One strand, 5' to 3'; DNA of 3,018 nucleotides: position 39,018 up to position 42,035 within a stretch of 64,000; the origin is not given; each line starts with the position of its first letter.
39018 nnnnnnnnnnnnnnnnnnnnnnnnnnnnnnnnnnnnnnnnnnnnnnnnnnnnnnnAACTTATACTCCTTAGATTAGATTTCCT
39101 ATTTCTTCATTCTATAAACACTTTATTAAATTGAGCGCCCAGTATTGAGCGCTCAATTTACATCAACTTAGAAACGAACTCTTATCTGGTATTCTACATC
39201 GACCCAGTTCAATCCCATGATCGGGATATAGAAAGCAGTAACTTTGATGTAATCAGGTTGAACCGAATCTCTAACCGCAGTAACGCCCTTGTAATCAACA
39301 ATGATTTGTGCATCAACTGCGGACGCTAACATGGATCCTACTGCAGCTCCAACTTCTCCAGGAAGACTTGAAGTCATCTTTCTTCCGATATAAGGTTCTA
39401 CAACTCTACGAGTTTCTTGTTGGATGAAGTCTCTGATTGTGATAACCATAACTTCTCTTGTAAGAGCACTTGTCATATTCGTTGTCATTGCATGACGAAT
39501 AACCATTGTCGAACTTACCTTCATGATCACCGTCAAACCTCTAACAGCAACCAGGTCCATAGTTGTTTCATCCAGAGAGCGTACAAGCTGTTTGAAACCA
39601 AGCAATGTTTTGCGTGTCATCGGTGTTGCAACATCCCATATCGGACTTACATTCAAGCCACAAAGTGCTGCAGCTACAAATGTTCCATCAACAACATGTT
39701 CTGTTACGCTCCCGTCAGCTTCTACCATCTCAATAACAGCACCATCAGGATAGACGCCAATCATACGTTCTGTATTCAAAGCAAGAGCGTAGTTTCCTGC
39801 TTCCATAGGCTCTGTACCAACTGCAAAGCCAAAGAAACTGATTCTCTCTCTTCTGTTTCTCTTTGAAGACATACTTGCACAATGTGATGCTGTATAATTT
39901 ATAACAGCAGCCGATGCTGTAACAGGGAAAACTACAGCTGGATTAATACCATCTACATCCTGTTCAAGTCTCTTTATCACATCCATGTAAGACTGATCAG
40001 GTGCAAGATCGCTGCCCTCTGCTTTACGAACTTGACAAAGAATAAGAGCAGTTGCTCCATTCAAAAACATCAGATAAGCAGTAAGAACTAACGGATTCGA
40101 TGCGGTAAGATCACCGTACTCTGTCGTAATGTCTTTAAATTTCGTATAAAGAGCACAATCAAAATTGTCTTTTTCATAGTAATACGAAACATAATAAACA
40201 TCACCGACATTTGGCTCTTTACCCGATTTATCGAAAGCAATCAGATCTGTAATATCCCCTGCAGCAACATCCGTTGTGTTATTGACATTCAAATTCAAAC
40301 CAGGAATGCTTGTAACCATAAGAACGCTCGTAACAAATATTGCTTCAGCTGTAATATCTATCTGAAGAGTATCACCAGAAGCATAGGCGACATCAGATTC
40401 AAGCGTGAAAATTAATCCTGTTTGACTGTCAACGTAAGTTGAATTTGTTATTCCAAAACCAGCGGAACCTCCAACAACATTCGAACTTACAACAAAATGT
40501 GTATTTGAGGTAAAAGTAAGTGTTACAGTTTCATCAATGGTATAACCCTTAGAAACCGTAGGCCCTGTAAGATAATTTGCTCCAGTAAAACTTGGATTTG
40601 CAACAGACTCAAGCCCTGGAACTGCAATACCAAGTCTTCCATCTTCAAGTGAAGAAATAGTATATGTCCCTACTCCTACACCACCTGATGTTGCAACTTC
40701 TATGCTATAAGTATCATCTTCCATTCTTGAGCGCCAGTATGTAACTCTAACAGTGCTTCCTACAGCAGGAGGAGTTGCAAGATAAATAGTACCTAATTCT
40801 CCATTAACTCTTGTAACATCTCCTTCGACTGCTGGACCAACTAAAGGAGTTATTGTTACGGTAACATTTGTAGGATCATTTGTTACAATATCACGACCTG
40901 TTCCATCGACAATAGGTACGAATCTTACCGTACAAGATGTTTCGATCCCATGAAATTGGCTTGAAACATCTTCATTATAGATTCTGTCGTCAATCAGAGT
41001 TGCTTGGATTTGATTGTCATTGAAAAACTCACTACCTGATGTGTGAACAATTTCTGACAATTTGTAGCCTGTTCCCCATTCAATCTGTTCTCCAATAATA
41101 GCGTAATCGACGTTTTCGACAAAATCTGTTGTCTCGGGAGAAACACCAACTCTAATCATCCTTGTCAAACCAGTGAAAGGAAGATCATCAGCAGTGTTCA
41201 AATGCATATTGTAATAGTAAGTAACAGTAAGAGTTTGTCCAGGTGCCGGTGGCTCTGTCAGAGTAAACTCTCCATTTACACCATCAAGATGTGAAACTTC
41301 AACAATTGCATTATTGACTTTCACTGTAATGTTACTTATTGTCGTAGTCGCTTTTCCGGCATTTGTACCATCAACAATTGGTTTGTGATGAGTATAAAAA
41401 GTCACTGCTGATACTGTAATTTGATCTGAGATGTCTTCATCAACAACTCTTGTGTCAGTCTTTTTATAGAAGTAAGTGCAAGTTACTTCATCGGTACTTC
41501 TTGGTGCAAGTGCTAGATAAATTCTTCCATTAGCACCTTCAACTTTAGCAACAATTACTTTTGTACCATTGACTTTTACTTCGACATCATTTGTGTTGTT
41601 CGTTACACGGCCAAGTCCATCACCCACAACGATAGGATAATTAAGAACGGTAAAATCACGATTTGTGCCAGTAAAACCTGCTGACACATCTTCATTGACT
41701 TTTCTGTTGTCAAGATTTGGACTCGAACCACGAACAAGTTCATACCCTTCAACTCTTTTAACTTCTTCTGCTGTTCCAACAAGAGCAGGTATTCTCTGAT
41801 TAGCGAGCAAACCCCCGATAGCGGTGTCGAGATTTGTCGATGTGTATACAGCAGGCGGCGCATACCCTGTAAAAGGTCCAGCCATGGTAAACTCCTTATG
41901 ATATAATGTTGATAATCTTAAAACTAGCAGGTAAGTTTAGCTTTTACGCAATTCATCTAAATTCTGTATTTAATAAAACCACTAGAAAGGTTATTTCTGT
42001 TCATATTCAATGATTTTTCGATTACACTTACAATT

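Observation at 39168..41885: A shuffled '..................' beta-sandwich module shared by the sheath and at least two other virion proteins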

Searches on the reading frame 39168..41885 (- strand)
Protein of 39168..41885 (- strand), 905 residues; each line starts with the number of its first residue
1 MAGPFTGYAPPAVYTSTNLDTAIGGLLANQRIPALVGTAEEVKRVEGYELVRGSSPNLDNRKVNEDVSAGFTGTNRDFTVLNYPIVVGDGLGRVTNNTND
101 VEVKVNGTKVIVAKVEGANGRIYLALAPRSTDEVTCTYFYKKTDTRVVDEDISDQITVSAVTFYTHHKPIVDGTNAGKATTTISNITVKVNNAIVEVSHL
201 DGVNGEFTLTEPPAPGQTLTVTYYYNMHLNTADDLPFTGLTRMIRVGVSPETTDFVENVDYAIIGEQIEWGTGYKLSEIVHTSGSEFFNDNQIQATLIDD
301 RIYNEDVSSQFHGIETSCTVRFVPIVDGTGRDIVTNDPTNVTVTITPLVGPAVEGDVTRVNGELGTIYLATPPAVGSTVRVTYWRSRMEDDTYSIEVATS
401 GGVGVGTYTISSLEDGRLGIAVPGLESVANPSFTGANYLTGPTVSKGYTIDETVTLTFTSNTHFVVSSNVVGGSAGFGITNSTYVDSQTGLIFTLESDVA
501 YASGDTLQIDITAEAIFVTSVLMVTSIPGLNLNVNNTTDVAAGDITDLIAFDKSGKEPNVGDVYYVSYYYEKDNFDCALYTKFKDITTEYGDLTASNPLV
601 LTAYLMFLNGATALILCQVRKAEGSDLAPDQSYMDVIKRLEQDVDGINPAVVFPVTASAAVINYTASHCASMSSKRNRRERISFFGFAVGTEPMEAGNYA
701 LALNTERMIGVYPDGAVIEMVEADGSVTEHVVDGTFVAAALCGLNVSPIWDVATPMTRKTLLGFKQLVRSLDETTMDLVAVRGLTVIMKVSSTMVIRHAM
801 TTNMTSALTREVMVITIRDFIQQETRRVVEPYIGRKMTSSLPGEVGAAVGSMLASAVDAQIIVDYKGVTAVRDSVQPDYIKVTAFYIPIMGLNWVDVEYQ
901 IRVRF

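Call 4: search_protein_families(library=pfam, proteins=[window:39168-41885:-], max_evalue=0.1)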
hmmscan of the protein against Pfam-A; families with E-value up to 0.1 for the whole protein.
window:39168-41885:- (905 aa): 2 families
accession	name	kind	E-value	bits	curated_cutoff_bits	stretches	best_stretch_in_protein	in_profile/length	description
PF09343.15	DUF2460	-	3.9e-06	26.9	30.4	0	186-228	132-176/205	Conserved hypothetical protein 2217 (DUF2460)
PF18790.7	KfrB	-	0.016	15.7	25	0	369-385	31-46/54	KfrB Domain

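Call 5: search_protein_families(library=phrogs, proteins=[window:39168-41885:-], max_evalue=0.001)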
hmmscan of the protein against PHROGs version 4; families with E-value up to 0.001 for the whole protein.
window:39168-41885:- (905 aa): 1 family
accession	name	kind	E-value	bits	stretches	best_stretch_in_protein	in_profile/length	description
phrog_2839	-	tail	2.5e-29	103.2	1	544-903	205-566/581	tail sheath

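Call 10: find_homologous_proteins(query=window:39168-41885:-)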
Query window:39168-41885:- (905 aa): 174 proteins with E <= 0.001 among 8000 candidates; the best 120 are listed.
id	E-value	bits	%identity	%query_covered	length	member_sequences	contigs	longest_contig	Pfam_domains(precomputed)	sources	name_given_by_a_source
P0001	0.0e+0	1998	100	100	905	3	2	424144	-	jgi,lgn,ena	jgi:hypothetical protein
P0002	0.0e+0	1623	81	100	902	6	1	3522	-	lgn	-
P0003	0.0e+0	1615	80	100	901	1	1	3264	-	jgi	-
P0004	0.0e+0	1603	80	100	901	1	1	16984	-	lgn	-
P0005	0.0e+0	1602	78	100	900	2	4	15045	-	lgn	-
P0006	0.0e+0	1584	77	100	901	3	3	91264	-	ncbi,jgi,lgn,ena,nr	ncbi:MAG: hypothetical protein PHF86_04780 [Candidatus Nanoarchaeia archaeon]|jgi:hypothetical prote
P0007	0.0e+0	1583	78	100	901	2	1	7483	-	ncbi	-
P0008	0.0e+0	1577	77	100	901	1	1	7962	-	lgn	-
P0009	0.0e+0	1537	75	100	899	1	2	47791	-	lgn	-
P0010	0.0e+0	1515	75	100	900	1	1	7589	PF09343.16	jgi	-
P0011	0.0e+0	1515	73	100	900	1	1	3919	-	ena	-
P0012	0.0e+0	1497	74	100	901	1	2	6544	PF09343.16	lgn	-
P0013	0.0e+0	1468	72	100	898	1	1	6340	-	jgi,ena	-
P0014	0.0e+0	1439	71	100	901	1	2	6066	PF09343.16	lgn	-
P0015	0.0e+0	1423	70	100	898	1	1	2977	-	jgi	jgi:hypothetical protein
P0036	3.3e-232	791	44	100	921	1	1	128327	PF17482.8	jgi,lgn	jgi:hypothetical protein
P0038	1.3e-231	789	45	100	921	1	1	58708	PF17482.8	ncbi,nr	ncbi:MAG: hypothetical protein Q7R33_02000 [Nitrosarchaeum sp.]|nr:hypothetical protein [Nitrosarcha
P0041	7.5e-224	764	42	100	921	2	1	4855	PF17482.8,PF09343.16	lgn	-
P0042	2.1e-221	756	43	100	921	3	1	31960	PF17482.8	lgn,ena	-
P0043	6.8e-221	754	42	100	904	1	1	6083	PF17482.8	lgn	-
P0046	5.9e-218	744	41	84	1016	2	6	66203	PF17482.8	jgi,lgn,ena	-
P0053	1.2e-198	680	41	100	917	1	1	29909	PF17482.8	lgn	-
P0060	7.3e-178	612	39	100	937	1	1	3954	PF17482.8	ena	-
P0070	1.3e-159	551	37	100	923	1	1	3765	PF17482.8,PF09343.16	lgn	-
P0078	2.4e-143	497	35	49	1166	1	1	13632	PF17482.8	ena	-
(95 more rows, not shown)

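Call 11: search_dna_similar(query=window:39168-41885:-, collection=phages, mode=protein, max_rows=30)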
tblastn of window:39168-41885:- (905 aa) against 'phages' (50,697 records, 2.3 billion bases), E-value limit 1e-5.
Records with a match: 223; places in all: 225; records where one place covers at least 80% of the query: 1.
Best place of each record, by identity: <60% 223.
By first word of the organism name: Mycobacterium 210; Gordonia 9; uncultured 1; Tunturiibacter 1; Mycolicibacterium 1; Eggerthella 1.
By host as written in the record: Mycobacterium smegmatis mc2 155 160; Mycobacterium smegmatis mc#155 26; Mycobacterium sp. 7; Gordonia terrae 3612 6; - 5; Mycobacterium smegmatis mc2155 4; Mycobacterium smegmatius mc2 155 3; Gordonia terrae CAG3 3; and 7 more.
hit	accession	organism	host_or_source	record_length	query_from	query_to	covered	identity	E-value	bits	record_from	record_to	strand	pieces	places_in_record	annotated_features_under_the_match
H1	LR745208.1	uncultured phage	metagenomic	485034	60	901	91%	31.2%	2e-66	354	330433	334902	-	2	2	record has no annotation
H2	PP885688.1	Tunturiibacter phage Tunturi_5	Tunturiibacter psychrotolerans X4BP1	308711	163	903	77%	32.2%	2e-51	344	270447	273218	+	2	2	tail sheath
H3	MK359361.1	Mycobacterium phage Darko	Mycobacterium smegmatis mc2 155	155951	534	901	41%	27.8%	6e-19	99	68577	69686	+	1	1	127: tail sheath protein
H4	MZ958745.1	Mycobacterium phage Pinkcreek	Mycobacterium smegmatis ATCC 607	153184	534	901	41%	27.8%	6e-19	99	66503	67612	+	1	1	118: tail sheath protein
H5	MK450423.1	Mycobacterium phage Stubby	Mycobacterium smegmatis mc2 155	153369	534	901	41%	27.8%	6e-19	99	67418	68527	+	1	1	120: tail sheath protein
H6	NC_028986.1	Mycobacterium phage Alice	Mycobacterium smegmatis mc2 155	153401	534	901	41%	27.8%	6e-19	99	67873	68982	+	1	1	120: tail sheath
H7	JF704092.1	Mycobacterium phage Alice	Mycobacterium smegmatis mc2 155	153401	534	901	41%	27.8%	6e-19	99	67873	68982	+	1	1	120: tail sheath protein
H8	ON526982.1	Mycobacterium phage Guwapp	Mycobacterium smegmatis mc2 155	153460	534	901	41%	27.8%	6e-19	99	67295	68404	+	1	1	126: tail sheath protein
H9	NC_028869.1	Mycobacterium phage HyRo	Mycobacterium smegmatis mc2 155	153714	534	901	41%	27.8%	6e-19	99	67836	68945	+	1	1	tail sheath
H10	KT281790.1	Mycobacterium phage HyRo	Mycobacterium smegmatis mc2 155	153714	534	901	41%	27.8%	6e-19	99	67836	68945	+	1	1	tail sheath protein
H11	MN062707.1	Mycobacterium phage Grungle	Mycobacterium smegmatis mc2 155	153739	534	901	41%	27.8%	6e-19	99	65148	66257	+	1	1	114: tail sheath protein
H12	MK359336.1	Mycobacterium phage Chargie21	Mycobacterium smegmatis mc2 155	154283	534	901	41%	27.8%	6e-19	99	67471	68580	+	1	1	124: tail sheath protein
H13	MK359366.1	Mycobacterium phage Basquiat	Mycobacterium smegmatis mc2 155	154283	534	901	41%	27.8%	6e-19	99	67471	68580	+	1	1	124: tail sheath protein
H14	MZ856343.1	Mycobacterium phage EasyJones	Mycobacterium smegmatis mc#155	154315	534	901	41%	27.8%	6e-19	99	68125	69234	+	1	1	130: tail sheath protein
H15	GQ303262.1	Mycobacterium phage LRRHood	Mycobacterium smegmatis mc2 155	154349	534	901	41%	27.8%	6e-19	99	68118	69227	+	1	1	120: tail sheath protein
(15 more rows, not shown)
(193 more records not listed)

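Call 15: search_solved_structures(query=A1, max_evalue=0.01)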
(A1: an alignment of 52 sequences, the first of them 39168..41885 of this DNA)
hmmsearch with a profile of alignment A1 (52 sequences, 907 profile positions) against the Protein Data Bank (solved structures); distinct sequences matched with E-value up to 0.01: 0.

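Call 23: predict_structure(alignment_id=A1)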
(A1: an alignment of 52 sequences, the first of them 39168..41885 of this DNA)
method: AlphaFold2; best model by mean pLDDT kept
length: 905 residues; sequences in the alignment: 52
mean_pLDDT: 86.6   pTM: 0.64
mean pLDDT of the five models: 86.6, 86.5, 85.6, 85.5, 83.8
residues with pLDDT >= 90: 384; 70-90: 485; 50-70: 11; < 50: 25
segments of 3 or more residues with pLDDT < 50: 1-3, 6-27
pLDDT, mean of each block of 10 residues (from residue 1): 44 33 44 93 88 85 84 85 87 90 85 90 89 88 87 80 81 79 89 88 81 86 83 86 90 87 86 86 81 86 92 90 86 78 85 82 87 89 91 95 92 92 92 87 88 95 94 93 92 91 94 92 88 89 92 83 90 87 90 90 94 93 86 92 85 95 95 87 94 94 93 92 84 94 90 86 91 91 92 90 89 89 87 81 89 88 89 83 84 79 69
secondary structure, 60 per line:
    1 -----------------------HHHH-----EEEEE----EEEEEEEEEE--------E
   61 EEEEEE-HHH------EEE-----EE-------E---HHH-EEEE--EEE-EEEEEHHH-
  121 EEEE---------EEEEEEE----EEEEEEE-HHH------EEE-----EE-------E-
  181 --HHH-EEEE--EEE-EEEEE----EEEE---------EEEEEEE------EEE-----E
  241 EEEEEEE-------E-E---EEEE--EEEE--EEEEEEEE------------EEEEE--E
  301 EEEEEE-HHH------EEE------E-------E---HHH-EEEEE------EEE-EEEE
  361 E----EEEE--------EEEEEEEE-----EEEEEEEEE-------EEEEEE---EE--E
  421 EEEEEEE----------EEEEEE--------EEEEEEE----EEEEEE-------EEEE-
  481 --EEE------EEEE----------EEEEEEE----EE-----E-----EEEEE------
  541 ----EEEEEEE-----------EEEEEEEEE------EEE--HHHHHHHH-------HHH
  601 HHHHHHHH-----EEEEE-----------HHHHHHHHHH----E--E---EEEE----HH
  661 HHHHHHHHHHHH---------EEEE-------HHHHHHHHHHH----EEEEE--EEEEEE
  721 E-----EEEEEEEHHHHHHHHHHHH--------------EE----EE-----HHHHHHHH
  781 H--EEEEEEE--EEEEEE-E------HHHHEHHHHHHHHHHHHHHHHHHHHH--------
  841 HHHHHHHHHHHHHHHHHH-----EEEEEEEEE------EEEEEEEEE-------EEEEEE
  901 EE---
elements in order (helices of 4 or more, strands of 3 or more residues): H24-27 E33-37 E42-51 E60-66 E77-79 E102-105 E108-110 E112-116 E121-124 E134-140 E145-151 E162-164 E187-190 E193-195 E197-201 E206-209 E219-225 E232-234 E240-247 E261-264 E267-270 E273-280 E293-297 E300-306 E317-319 E342-346 E353-355 E357-361 E366-369 E378-385 E391-399 E407-412 E420-427 E438-443 E452-458 E463-468 E476-479 E483-485 E492-495 E506-512 E530-534 E545-551 E563-571 E578-580 H583-590 H598-608 E614-618 H630-639 E651-654 H659-672 E682-685 H693-703 E708-712 E715-721 E727-733 H734-745 H773-781 E784-790 E793-798 H807-810 H812-832 H841-858 E864-872 E879-887 E895-902

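Call 27: fold_search(model_id=the predicted structure, library=pdb)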
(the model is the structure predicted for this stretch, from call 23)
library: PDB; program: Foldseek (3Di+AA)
matches with E <= 10: 765; with E <= 0.001: 93
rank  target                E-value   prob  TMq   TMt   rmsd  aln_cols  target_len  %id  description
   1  8q1i_I                2.0e-14  1.00  0.30  0.72   4.5       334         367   15  Neck-tail junction of phage 812 after tail contraction (C6) (released 2024-08-14)
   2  8q1i_O                5.3e-14  1.00  0.26  0.41  22.1       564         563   12  Neck-tail junction of phage 812 after tail contraction (C6) (released 2024-08-14)
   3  3hxl                  2.6e-13  1.00  0.25  0.53  20.2       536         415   12  Crystal Structure of the sheath tail protein (DSY3957) from Desulfitobacterium hafniense, Northeast Structural Genomics  (released 2009-07-07)
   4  9eui_F                2.6e-13  1.00  0.25  0.41  18.2       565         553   11  Cryo-EM structure of Staphylococcus aureus bacteriophage phi812 baseplate in the post-contraction state - complete (released 2025-04-09)
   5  9eui_E                1.5e-12  1.00  0.26  0.43  18.9       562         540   11  Cryo-EM structure of Staphylococcus aureus bacteriophage phi812 baseplate in the post-contraction state - complete (released 2025-04-09)
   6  9g8s_e                5.4e-12  1.00  0.24  0.46  19.7       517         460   11  C3 reconstruction of extended phiCD508 needle (released 2025-04-09)
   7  8r5g_N                5.4e-12  1.00  0.26  0.40  19.4       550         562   12  Neck-tail junction of phage 812 virion (C6) (released 2024-11-27)
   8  9euf_X                6.3e-12  1.00  0.24  0.39  21.3       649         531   12  Cryo-EM structure of Staphylococcus aureus bacteriophage phi812 baseplate in the pre-contraction state - complete (released 2025-04-09)
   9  3j9q_A                1.6e-11  1.00  0.30  0.66   3.7       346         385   14  Atomic structures of a bactericidal contractile nanotube in its pre- and post-contraction states (released 2015-04-01)
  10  6gkw                  2.6e-11  1.00  0.28  0.68   3.9       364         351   13  Crystal structure of the R-type bacteriocin sheath protein CD1363 from Clostridium difficile in the pre-assembled state (released 2018-08-22)
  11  9euf_T                3.2e-11  1.00  0.26  0.42  17.2       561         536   11  Cryo-EM structure of Staphylococcus aureus bacteriophage phi812 baseplate in the pre-contraction state - complete (released 2025-04-09)
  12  8q1i_B                4.4e-11  1.00  0.25  0.60   8.2       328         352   13  Neck-tail junction of phage 812 after tail contraction (C6) (released 2024-08-14)
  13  9gb1_1                2.2e-10  1.00  0.24  0.46  18.5       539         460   10  Extended phiCD508 tail (released 2025-03-26)
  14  9euf_P                2.6e-10  1.00  0.25  0.41  16.9       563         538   11  Cryo-EM structure of Staphylococcus aureus bacteriophage phi812 baseplate in the pre-contraction state - complete (released 2025-04-09)
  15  6rao_C                2.9e-10  1.00  0.28  0.67   6.6       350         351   12  Cryo-EM structure of the anti-feeding prophage (AFP) baseplate, 6-fold symmetrised (released 2019-04-17)
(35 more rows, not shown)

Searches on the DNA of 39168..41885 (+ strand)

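Call 6: search_dna_similar(query=window:39168-41885:+, collection=phages, mode=near)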
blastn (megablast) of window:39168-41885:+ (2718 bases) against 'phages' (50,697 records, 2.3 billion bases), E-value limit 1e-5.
No match.
